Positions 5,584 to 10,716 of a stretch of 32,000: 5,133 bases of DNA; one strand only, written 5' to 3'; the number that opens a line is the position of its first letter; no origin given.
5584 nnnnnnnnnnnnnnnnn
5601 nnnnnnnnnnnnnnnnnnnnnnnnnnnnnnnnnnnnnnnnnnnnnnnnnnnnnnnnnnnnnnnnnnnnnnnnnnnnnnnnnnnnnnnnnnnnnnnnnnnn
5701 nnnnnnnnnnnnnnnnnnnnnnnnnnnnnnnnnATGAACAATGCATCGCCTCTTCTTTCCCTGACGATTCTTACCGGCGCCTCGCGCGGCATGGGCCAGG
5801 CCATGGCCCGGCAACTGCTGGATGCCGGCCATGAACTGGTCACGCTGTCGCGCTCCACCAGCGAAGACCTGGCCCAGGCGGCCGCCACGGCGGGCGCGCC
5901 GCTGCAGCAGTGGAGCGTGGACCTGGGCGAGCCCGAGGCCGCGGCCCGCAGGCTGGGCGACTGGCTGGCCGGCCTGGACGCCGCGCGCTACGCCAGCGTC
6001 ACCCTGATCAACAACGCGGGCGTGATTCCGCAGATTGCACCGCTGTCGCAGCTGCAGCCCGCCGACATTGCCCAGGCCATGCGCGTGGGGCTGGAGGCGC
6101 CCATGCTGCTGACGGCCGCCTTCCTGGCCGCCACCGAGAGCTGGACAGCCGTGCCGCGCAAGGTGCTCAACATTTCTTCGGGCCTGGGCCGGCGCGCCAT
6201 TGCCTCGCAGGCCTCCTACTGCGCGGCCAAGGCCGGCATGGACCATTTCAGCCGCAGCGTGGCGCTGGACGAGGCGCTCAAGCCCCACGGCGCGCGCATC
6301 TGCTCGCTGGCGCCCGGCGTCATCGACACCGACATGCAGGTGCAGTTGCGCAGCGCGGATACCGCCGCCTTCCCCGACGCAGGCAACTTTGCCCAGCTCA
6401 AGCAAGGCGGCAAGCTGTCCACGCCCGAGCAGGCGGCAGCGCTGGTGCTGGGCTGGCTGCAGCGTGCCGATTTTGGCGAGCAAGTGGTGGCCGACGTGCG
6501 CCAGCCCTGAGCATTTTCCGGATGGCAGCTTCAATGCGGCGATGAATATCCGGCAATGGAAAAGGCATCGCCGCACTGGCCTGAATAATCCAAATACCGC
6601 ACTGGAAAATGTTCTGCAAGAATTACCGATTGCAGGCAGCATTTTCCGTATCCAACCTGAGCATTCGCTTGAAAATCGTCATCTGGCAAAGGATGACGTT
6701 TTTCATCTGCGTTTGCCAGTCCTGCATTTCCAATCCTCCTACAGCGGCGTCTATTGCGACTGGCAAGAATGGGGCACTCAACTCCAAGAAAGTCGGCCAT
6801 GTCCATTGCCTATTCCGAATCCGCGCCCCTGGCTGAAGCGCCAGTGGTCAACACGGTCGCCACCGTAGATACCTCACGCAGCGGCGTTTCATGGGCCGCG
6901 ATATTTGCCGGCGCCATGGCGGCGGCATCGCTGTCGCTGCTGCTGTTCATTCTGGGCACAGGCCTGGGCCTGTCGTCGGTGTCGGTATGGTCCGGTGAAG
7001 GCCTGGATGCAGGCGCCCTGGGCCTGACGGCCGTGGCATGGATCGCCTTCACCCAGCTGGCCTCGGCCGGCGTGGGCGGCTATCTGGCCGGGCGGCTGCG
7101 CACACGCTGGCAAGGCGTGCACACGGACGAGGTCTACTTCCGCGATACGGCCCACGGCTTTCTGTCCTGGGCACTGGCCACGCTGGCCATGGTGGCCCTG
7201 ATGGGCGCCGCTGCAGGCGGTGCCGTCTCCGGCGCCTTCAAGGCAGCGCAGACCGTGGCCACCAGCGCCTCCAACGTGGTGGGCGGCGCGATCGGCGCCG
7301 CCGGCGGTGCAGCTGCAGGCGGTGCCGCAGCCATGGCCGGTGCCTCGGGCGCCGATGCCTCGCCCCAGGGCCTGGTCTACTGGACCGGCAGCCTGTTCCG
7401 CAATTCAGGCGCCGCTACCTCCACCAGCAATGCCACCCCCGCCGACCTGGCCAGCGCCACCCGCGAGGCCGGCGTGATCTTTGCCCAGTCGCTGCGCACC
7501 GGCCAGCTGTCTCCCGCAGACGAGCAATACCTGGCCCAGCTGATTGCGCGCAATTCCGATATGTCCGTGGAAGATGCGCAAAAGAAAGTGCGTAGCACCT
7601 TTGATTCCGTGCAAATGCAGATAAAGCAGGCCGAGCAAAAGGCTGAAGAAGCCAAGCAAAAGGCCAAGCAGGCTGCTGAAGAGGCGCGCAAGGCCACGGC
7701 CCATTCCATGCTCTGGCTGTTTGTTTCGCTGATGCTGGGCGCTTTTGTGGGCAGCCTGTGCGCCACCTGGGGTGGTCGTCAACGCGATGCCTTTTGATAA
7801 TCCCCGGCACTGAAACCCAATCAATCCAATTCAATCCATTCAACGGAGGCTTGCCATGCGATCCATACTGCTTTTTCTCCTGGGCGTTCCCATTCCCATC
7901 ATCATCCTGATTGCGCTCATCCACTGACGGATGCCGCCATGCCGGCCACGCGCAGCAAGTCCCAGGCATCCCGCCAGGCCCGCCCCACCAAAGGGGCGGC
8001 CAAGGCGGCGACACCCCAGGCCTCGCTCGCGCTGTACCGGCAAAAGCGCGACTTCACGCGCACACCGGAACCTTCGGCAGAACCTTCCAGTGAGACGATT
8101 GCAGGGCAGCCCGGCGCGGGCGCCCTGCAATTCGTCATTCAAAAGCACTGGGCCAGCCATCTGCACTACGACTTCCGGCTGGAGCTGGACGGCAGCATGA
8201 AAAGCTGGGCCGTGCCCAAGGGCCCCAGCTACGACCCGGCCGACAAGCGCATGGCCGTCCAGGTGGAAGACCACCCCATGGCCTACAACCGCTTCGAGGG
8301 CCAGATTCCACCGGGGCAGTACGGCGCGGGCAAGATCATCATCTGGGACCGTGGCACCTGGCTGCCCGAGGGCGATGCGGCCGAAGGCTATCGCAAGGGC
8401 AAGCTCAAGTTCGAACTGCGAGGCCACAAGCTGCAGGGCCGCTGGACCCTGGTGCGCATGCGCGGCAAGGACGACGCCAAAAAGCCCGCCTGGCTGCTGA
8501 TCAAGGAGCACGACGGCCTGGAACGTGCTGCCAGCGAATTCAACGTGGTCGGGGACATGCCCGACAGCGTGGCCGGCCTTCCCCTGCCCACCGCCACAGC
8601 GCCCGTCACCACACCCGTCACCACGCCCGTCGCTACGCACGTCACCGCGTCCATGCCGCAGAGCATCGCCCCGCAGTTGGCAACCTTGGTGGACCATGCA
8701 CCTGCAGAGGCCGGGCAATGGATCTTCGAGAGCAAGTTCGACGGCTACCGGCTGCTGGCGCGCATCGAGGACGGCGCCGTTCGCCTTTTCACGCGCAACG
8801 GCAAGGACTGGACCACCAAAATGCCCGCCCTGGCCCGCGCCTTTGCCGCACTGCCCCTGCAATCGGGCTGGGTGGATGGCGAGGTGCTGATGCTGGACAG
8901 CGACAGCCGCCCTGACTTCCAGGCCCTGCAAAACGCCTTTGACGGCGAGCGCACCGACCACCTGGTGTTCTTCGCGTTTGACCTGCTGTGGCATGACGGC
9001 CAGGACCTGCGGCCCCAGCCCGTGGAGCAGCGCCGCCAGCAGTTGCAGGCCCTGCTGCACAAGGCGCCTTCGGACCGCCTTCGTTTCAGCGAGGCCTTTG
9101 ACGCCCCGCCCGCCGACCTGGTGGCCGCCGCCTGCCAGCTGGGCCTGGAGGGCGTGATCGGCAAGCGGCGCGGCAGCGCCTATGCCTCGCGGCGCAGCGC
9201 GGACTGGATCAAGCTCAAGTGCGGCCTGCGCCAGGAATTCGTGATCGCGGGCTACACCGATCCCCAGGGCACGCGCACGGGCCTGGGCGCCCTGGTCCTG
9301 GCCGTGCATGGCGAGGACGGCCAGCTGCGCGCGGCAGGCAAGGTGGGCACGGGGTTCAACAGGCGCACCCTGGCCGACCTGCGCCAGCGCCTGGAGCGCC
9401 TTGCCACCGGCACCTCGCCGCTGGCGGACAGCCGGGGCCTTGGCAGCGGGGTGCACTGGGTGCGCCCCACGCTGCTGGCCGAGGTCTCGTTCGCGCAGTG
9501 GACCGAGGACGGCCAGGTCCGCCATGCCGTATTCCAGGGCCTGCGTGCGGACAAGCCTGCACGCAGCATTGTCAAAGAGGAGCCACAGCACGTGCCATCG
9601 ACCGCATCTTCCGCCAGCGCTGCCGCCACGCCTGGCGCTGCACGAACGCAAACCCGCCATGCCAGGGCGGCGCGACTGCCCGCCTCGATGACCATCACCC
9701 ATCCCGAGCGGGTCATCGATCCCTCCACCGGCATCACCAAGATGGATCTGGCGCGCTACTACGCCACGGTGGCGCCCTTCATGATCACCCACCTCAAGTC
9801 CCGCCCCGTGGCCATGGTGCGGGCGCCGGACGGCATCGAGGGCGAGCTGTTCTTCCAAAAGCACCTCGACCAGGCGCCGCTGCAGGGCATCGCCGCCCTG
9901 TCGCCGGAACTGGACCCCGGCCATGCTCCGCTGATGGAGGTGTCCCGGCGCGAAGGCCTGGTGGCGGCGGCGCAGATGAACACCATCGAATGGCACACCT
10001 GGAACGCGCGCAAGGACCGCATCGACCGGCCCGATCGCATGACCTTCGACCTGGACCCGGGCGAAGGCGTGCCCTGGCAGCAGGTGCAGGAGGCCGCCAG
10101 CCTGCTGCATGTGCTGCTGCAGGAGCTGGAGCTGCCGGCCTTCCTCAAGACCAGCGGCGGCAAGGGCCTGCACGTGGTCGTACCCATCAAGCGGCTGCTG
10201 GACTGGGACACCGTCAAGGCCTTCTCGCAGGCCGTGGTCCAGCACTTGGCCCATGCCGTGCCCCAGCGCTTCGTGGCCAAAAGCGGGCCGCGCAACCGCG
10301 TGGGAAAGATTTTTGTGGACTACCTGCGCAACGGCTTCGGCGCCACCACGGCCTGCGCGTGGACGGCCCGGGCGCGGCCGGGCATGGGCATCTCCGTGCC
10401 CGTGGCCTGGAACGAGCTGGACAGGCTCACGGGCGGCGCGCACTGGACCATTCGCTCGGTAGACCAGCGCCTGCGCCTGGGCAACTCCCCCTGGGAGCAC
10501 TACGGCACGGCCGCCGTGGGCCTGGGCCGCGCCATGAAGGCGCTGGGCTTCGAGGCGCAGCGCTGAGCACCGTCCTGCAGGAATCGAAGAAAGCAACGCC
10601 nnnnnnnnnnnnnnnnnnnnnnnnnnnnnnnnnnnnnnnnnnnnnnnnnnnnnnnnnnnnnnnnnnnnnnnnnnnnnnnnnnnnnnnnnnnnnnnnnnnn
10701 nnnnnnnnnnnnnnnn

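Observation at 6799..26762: Self-contained sigma-54 module (RpoN paralogue + EBP + kinases) embedded in a stress/dormancy island with NHEJ, KatE, TopIB and many low-complexity mini-proteins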

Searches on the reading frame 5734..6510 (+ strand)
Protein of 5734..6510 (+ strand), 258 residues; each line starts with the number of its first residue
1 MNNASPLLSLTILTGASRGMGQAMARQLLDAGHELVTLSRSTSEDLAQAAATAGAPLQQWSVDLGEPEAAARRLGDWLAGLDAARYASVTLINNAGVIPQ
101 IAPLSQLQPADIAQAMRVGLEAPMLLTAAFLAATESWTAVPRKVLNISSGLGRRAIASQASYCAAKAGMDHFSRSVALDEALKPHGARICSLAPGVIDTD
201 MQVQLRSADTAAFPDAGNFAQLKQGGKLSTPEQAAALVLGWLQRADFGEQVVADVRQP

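Call 5: search_protein_families(library=pfam, proteins=[window:5734-6510:+], max_evalue=0.01)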
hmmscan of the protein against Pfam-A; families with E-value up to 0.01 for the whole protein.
window:5734-6510:+ (258 aa): 4 families
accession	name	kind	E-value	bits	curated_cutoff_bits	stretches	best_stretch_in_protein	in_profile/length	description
PF00106.31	adh_short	-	3.3e-29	102.2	26.6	1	12-208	4-193/195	short chain dehydrogenase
PF13561.12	adh_short_C2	-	2e-21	77.1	27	1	15-237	1-212/236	Enoyl-(Acyl carrier protein) reductase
PF08659.16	KR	-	8.2e-09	36.1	22.6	1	11-175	3-162/180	KR domain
PF01370.27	Epimerase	-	0.0085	16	20.9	0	12-58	2-44/240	NAD dependent epimerase/dehydratase family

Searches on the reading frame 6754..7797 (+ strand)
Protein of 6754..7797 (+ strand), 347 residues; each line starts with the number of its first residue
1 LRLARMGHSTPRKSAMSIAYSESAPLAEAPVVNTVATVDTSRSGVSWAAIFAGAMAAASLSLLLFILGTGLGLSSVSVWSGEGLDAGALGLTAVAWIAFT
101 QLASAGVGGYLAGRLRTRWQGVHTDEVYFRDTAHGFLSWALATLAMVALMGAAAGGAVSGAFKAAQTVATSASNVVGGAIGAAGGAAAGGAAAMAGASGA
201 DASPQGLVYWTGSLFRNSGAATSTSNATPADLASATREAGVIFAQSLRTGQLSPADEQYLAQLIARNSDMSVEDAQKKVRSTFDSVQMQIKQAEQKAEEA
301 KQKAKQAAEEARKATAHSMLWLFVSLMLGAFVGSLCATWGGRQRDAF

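Call 5: search_protein_families(library=pfam, proteins=[window:6754-7797:+], max_evalue=0.01)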
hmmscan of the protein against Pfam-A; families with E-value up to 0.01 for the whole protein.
window:6754-7797:+ (347 aa): 1 family
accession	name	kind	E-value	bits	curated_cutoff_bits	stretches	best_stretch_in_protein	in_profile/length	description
PF11727.13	ISG65-75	-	0.0081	15.9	25.1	1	260-316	80-138/281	Invariant surface glycoprotein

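Call 26: search_protein_families(library=pfam, proteins=[window:6796-7797:+], max_evalue=5)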
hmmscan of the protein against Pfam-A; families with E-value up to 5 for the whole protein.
window:6796-7797:+ (333 aa): 12 families
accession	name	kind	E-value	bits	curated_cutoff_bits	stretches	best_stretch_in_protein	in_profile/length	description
PF11727.13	ISG65-75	-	0.009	15.7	25.1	1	245-302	79-138/281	Invariant surface glycoprotein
PF14235.11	DUF4337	-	0.013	16.1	27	1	254-313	67-123/161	Domain of unknown function (DUF4337)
PF11839.13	Alanine_zipper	-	0.019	15.7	23.1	1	262-302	3-43/69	Alanine-zipper, major outer membrane lipoprotein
PF09753.14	Use1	-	0.021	14.9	38.3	1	252-318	168-234/243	Membrane fusion protein Use1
PF20990.2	DUF2207_C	-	0.022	14.9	33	1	238-320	70-161/247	Predicted membrane protein (DUF2207) C-terminal domain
PF18175.6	HU-CCDC81_bac_2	-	0.023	15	35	1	246-280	3-37/70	CCDC81-like prokaryotic HU domain 2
PF17109.10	Goodbye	-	0.042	14.7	24.8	1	118-163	46-91/120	fungal STAND N-terminal Goodbye domain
PF10232.14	Med8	-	0.049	13.7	28.3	1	230-303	106-178/231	Mediator of RNA polymerase II transcription complex subunit 8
PF05701.16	WEMBL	-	0.14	11.3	35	1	257-302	367-412/562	Weak chloroplast movement under blue light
PF05917.16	DUF874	-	0.64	9.5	21.9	1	250-298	142-193/398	Helicobacter pylori protein of unknown function (DUF874)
PF16510.12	P22_portal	-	1.1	8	26.1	1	229-299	510-579/594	Phage P22-like portal protein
PF09548.15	Spore_III_AB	-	1.3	9.5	32.5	1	230-286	94-150/170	Stage III sporulation protein AB (spore_III_AB)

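Call 27: search_protein_families(library=ncbifam, proteins=[window:6796-7797:+], max_evalue=0.1)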
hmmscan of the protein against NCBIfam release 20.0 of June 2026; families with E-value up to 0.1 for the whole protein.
window:6796-7797:+ (333 aa): 4 families
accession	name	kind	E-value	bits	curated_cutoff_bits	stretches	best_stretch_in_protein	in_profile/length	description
TIGR02169.1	SMC_prok_A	equivalog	0.014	13.1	729.4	1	213-302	242-330/1165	chromosome segregation protein SMC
NF040598.1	Ala_zip_lipo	subfamily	0.025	15.1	43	1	259-302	28-71/90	Lpp/OprI family alanine-zipper lipoprotein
NF038305.1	HpsJ_fam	subfamily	0.077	12.9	60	0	243-316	148-223/234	HpsJ family protein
NF050013.1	HpsJ_like_A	equivalog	0.095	12.3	140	0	238-322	127-205/217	HpsJ-like protein, cyanoexosortase A-associated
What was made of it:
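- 6796..7797 (+): 333-aa membrane protein with Ala/Gly-rich and charged coiled low-complexity regions; a neighbour with no family assigned. No significant Pfam or NCBIfam hit (calls 26, 27).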

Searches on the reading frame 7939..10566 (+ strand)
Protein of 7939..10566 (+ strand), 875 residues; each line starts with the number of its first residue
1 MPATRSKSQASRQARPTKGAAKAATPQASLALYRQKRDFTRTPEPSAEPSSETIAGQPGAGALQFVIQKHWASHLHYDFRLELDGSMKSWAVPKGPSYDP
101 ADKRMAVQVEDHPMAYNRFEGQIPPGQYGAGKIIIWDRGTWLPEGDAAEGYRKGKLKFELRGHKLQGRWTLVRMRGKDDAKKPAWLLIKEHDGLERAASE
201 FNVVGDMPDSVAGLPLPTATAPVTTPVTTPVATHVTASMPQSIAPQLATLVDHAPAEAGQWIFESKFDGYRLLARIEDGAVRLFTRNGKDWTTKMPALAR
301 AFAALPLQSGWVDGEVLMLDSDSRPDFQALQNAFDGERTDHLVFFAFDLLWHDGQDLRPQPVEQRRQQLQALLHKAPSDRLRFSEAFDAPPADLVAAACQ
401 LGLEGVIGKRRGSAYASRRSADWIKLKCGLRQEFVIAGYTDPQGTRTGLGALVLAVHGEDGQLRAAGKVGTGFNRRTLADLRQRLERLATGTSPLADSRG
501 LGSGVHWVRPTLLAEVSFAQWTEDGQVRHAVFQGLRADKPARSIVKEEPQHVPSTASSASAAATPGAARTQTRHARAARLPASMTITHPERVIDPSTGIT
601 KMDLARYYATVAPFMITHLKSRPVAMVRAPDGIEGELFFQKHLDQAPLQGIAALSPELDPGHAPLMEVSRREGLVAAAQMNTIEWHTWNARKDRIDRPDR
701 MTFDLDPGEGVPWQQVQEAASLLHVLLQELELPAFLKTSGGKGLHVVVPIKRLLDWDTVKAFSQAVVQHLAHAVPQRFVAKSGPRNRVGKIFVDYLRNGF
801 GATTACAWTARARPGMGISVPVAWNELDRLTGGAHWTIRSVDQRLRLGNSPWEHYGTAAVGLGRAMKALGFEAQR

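Call 6: search_protein_families(library=pfam, proteins=[window:7939-10566:+], max_evalue=0.01)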
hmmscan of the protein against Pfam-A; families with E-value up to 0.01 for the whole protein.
window:7939-10566:+ (875 aa): 5 families
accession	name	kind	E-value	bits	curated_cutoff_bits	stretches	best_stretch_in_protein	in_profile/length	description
PF21686.3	LigD_Prim-Pol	-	6.9e-88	294.9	27.4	1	600-852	1-254/254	LigD, primase-polymerase domain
PF13298.12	LigD_N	-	2.1e-44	150.5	31.1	1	68-173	1-107/107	DNA Ligase D 3'-phosphoesterase domain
PF04679.21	DNA_ligase_A_C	-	1.7e-26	92.9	27.5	1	446-539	2-94/94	ATP dependent DNA ligase C terminal region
PF01068.26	DNA_ligase_A_M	-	1.8e-26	93.6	26.2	1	257-427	18-204/204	ATP dependent DNA ligase domain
PF01896.25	DNA_primase_S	-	4.8e-07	30.7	26.8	1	703-823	1-162/163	DNA primase small subunit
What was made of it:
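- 7939..10566 (+): LigD (3'-phosphoesterase + ATP-dependent ligase + Prim-Pol); a neighbour, with no sigma-54 promoter here. Pfam, call 6.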
